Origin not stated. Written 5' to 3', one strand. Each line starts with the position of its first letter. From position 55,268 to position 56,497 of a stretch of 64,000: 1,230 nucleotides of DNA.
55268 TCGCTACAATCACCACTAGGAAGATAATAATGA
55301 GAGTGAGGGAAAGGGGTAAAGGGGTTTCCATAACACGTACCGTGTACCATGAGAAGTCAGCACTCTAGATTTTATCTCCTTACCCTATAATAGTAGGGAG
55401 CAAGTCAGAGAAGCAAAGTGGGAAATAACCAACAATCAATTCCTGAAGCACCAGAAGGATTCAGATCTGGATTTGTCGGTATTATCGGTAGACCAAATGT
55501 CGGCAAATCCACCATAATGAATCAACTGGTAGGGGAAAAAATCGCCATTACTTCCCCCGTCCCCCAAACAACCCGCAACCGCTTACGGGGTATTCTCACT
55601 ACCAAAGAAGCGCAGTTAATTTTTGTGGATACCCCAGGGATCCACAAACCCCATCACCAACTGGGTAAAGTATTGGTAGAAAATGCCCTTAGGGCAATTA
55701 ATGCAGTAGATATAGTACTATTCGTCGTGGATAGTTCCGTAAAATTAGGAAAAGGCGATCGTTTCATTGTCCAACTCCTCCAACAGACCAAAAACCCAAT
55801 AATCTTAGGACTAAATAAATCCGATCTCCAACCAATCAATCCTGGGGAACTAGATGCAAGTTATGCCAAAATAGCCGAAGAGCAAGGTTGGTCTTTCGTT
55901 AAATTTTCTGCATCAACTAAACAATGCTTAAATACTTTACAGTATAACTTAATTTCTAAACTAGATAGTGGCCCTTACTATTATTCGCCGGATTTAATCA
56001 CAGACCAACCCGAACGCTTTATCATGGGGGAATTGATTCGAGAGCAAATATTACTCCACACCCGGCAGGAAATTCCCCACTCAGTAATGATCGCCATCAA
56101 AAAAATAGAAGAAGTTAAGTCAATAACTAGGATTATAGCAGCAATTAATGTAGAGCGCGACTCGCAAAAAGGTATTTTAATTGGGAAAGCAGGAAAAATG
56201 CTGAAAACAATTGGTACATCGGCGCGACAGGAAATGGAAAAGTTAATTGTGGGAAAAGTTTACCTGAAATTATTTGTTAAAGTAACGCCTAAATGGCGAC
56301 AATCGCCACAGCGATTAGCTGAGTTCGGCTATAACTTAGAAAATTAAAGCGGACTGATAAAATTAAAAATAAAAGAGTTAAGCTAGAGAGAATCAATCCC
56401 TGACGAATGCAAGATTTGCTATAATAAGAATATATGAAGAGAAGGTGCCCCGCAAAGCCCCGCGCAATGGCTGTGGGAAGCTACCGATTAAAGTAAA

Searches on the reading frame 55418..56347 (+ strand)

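Call 83: search_protein_families(library=pfam, proteins=[window:55418-56347:+], max_evalue=0.001)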
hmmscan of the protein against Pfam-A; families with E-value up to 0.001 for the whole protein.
window:55418-56347:+ (309 aa): 9 families
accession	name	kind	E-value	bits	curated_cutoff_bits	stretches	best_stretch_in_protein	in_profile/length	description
PF01926.29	MMR_HSR1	-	9.2e-29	100.3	21.9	1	20-134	2-113/113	50S ribosome-binding GTPase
PF07650.23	KH_2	-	5.9e-16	58.5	22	1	218-294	1-78/78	KH domain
PF02421.24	FeoB_N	-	1.3e-14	54.4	27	1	20-175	3-153/156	Ferrous iron transport protein B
PF00350.29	Dynamin_N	-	1.8e-11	44.8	27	2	60-129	96-162/168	Dynamin family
PF03193.22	RsgA_GTPase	-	2e-10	41.2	30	1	6-77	95-170/174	RsgA GTPase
PF00009.33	GTP_EFTU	-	6.4e-09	36.1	26.5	1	20-179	6-183/188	Elongation factor Tu GTP binding domain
PF00071.28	Ras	-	9.6e-06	25.7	21.6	1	22-181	4-159/162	Ras family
PF04548.22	AIG1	-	1.9e-05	24.5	27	1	22-123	5-109/212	AIG1 family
PF09439.16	SRPRB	-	8.5e-05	22.4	25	1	22-123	8-102/178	Signal recognition particle receptor beta subunit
